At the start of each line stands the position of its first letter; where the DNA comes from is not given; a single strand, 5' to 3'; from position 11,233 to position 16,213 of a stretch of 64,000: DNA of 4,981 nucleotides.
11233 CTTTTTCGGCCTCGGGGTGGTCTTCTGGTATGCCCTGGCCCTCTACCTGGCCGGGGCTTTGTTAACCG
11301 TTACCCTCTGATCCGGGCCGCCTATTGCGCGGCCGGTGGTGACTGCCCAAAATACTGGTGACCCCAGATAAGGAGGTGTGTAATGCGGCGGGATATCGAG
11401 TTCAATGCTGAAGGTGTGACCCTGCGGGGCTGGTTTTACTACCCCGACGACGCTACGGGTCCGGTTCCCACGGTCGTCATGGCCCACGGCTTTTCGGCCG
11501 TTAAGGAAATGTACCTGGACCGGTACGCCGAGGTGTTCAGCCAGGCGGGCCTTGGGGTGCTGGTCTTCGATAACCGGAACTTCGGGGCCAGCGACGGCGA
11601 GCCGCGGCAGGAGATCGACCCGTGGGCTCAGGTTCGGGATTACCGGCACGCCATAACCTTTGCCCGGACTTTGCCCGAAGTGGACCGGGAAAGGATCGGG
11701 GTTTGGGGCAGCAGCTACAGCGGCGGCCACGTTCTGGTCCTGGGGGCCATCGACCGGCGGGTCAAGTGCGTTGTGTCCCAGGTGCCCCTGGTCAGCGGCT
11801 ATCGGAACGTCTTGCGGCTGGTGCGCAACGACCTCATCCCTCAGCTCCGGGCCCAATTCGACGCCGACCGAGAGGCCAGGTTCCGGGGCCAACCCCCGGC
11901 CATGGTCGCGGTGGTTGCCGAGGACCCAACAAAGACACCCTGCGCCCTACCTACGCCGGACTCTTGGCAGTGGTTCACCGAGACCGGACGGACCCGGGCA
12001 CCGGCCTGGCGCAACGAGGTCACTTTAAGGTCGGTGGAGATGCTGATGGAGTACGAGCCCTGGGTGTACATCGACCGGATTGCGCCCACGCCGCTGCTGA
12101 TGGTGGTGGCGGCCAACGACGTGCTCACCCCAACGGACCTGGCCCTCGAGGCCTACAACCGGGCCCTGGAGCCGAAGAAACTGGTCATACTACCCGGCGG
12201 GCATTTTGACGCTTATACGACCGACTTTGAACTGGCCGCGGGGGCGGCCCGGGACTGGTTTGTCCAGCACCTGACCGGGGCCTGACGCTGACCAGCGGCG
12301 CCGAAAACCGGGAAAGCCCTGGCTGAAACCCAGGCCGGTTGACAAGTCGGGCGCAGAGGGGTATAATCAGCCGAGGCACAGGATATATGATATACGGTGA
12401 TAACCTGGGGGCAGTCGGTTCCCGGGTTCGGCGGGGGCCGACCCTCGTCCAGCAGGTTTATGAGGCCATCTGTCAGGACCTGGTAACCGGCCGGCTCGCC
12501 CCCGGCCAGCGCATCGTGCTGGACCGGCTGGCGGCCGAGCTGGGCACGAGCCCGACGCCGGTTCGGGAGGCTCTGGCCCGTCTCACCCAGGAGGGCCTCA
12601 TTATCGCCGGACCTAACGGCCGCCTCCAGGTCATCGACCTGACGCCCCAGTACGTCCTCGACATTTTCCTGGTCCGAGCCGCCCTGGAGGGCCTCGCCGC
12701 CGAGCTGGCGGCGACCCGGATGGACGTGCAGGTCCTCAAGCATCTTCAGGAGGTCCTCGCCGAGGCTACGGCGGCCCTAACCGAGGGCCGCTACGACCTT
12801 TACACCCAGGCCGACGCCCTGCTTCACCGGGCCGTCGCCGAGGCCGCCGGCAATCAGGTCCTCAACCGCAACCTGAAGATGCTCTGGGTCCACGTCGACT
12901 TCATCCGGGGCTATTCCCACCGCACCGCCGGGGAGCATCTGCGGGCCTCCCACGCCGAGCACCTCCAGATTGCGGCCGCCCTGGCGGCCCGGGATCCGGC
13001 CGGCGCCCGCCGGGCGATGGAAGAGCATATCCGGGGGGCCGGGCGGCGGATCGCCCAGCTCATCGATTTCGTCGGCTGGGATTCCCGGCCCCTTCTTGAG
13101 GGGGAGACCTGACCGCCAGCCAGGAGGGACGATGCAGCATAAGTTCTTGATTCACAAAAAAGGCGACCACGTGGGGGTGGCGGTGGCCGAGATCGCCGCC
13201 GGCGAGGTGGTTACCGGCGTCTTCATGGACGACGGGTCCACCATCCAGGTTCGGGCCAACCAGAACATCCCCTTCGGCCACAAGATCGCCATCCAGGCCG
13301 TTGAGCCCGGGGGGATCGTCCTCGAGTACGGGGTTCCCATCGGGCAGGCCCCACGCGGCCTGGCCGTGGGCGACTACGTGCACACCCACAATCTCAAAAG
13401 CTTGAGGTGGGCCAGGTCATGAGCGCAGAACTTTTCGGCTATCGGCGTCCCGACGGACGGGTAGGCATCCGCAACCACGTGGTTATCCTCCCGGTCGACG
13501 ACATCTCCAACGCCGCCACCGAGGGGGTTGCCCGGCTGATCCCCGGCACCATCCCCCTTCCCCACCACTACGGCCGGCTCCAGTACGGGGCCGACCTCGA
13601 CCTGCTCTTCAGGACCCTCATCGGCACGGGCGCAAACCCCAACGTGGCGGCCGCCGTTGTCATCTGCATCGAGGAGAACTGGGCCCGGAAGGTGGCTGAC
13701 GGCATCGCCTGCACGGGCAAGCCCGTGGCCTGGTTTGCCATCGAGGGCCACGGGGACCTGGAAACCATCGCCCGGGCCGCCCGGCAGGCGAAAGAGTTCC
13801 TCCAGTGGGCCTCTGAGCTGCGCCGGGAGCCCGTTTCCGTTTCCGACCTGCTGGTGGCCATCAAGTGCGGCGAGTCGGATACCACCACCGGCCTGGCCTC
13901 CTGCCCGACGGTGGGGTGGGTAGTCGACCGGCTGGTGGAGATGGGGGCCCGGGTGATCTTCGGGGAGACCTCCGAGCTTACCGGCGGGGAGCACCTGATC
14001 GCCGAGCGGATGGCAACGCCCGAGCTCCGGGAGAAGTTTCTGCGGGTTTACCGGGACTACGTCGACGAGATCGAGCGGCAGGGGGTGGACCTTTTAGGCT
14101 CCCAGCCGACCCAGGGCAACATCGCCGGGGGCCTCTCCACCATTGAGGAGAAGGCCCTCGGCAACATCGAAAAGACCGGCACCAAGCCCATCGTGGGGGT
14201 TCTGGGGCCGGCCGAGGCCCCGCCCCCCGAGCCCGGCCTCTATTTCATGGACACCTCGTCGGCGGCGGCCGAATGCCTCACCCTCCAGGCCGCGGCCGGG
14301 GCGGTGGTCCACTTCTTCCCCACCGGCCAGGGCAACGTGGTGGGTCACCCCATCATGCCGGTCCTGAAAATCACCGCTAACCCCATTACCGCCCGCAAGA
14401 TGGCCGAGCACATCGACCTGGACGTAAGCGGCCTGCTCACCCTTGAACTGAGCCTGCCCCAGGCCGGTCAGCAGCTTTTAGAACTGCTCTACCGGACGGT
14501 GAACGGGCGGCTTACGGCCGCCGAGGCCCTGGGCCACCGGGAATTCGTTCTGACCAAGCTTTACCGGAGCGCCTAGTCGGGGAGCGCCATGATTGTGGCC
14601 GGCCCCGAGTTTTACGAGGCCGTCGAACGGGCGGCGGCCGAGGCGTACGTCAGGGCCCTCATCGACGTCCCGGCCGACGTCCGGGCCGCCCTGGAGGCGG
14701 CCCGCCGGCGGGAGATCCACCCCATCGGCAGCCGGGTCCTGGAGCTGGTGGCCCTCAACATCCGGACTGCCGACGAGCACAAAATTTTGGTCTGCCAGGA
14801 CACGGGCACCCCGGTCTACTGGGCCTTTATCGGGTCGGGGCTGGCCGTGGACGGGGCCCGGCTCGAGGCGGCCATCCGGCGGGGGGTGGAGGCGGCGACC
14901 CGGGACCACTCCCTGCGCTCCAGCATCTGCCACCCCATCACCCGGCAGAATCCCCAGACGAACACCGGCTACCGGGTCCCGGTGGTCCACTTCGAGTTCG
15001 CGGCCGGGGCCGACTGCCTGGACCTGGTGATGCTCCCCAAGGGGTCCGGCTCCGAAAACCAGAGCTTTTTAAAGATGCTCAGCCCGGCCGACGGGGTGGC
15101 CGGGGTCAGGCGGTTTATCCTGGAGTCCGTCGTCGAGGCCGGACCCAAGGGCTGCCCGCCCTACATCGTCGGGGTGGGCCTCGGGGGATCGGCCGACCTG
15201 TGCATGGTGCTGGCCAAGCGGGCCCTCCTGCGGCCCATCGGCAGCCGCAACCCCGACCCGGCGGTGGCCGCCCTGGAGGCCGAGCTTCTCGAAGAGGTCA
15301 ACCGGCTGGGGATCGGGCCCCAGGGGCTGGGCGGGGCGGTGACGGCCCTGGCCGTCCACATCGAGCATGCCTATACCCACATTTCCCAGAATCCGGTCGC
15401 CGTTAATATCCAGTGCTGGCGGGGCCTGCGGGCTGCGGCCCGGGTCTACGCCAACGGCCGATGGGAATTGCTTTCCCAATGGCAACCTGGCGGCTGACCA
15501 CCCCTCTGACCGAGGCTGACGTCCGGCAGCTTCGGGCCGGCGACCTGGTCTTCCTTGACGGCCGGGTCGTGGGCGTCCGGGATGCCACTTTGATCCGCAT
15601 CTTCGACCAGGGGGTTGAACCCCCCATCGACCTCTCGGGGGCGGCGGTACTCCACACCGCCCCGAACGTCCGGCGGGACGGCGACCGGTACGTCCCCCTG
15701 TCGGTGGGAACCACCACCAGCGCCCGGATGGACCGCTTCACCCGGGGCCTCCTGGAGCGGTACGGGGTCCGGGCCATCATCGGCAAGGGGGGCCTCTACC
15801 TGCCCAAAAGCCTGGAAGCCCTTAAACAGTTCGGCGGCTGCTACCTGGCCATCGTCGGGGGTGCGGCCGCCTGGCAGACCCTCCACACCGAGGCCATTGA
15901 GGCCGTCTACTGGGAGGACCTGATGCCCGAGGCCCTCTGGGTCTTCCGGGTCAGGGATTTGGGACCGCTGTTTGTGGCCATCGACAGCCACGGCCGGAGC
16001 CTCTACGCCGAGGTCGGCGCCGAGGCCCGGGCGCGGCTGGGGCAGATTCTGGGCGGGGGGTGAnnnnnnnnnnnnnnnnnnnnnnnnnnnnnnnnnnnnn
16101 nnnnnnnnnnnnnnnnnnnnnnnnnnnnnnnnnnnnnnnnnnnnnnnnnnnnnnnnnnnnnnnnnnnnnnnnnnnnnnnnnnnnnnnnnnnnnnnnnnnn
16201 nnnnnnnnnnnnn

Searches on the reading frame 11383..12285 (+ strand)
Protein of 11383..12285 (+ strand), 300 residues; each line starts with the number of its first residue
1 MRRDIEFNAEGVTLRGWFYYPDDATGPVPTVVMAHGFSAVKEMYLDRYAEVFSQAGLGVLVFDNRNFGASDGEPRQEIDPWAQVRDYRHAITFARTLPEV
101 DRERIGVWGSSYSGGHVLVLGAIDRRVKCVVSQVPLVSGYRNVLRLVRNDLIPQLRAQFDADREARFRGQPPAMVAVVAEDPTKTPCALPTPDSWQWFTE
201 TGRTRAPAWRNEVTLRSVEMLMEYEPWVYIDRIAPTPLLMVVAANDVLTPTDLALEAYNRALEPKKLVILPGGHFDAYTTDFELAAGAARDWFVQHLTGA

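Call 22: search_protein_families(library=pfam, proteins=[window:11383-12285:+], max_evalue=0.00001)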
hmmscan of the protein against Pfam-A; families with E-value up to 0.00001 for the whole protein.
window:11383-12285:+ (300 aa): 6 families
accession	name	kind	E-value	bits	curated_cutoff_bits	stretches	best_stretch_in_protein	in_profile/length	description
PF05448.18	AXE1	-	1.4e-14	54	21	1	86-148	159-221/321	Acetyl xylan esterase (AXE1)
PF02129.25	Peptidase_S15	-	1.5e-14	54.8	23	1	11-275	2-261/262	X-Pro dipeptidyl-peptidase (S15 family)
PF12697.13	Abhydrolase_6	-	1.8e-13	52.1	26.3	1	31-275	1-205/217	Alpha/beta hydrolase family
PF00561.26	Abhydrolase_1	-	1.2e-11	45.2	25.8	1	29-277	1-241/245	alpha/beta hydrolase fold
PF12146.15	Hydrolase_4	-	7.8e-09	35.6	27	1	29-273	5-230/239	Serine aminopeptidase, S33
PF12740.14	PETase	-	1.6e-06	28.1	28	1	16-136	42-158/263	PET hydrolase-like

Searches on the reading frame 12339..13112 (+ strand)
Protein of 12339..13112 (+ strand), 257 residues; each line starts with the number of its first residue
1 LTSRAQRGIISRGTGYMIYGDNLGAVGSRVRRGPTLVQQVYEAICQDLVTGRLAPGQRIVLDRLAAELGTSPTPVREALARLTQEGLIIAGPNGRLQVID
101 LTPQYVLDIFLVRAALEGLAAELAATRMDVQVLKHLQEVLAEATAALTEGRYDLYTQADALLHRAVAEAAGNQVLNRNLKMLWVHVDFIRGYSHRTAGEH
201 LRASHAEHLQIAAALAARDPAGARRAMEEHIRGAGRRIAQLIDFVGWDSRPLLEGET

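Call 22: search_protein_families(library=pfam, proteins=[window:12339-13112:+], max_evalue=0.00001)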
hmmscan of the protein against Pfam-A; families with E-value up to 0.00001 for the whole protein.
window:12339-13112:+ (257 aa): 2 families
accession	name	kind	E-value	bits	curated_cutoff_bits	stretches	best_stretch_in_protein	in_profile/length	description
PF07729.17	FCD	-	1.1e-27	97.3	24.3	1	108-232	1-124/125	FCD domain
PF00392.27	GntR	-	3.4e-16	59.1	27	1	37-93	2-59/64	Bacterial regulatory proteins, gntR family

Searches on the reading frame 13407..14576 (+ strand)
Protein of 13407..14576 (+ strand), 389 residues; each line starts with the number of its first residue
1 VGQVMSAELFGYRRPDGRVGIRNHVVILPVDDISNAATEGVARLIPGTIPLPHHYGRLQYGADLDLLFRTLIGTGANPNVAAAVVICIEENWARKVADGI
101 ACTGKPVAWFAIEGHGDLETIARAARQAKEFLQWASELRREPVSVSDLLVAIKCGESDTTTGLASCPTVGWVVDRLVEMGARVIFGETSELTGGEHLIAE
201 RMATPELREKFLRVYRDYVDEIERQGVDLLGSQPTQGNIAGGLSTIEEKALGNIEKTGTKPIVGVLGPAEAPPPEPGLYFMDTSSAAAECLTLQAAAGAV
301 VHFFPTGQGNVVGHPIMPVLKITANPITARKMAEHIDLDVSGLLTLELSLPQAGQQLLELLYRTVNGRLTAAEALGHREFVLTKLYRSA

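Call 22: search_protein_families(library=pfam, proteins=[window:13407-14576:+], max_evalue=0.00001)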
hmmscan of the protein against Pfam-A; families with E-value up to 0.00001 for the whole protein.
window:13407-14576:+ (389 aa): 2 families
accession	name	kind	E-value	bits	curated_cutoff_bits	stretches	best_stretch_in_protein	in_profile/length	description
PF20629.2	GD_AH_C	-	1.7e-85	286.7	26.8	1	145-386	1-240/242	D-galactarate/Altronate dehydratase, C-terminal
PF04295.18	GD_AH_second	-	1.5e-31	109.7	27.3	1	11-135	1-135/136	D-galactarate dehydratase/Altronate hydrolase, second domain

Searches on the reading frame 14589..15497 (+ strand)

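Call 24: search_protein_families(library=pfam, proteins=[window:14589-15497:+], max_evalue=0.00001)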
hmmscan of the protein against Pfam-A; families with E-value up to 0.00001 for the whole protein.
window:14589-15497:+ (302 aa): 1 family
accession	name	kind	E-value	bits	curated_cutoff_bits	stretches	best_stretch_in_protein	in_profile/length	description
PF05681.19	Fumerase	-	1.1e-89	300.9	25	1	15-279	3-264/270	Fumarate hydratase (Fumerase)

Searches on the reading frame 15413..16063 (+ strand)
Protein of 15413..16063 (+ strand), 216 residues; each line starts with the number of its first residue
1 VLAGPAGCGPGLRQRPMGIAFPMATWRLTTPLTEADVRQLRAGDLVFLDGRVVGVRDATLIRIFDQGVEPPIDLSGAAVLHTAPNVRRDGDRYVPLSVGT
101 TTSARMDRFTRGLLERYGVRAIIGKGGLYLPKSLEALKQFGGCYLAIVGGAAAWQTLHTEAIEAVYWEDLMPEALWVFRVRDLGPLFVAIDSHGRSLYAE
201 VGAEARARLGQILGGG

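Call 24: search_protein_families(library=pfam, proteins=[window:15413-16063:+], max_evalue=0.00001)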
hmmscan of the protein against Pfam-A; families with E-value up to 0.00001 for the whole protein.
window:15413-16063:+ (216 aa): 1 family
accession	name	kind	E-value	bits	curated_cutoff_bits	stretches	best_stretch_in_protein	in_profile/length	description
PF05683.17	Fumerase_C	-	1.8e-30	106.3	22.2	1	28-200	31-204/205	Fumarase C-terminus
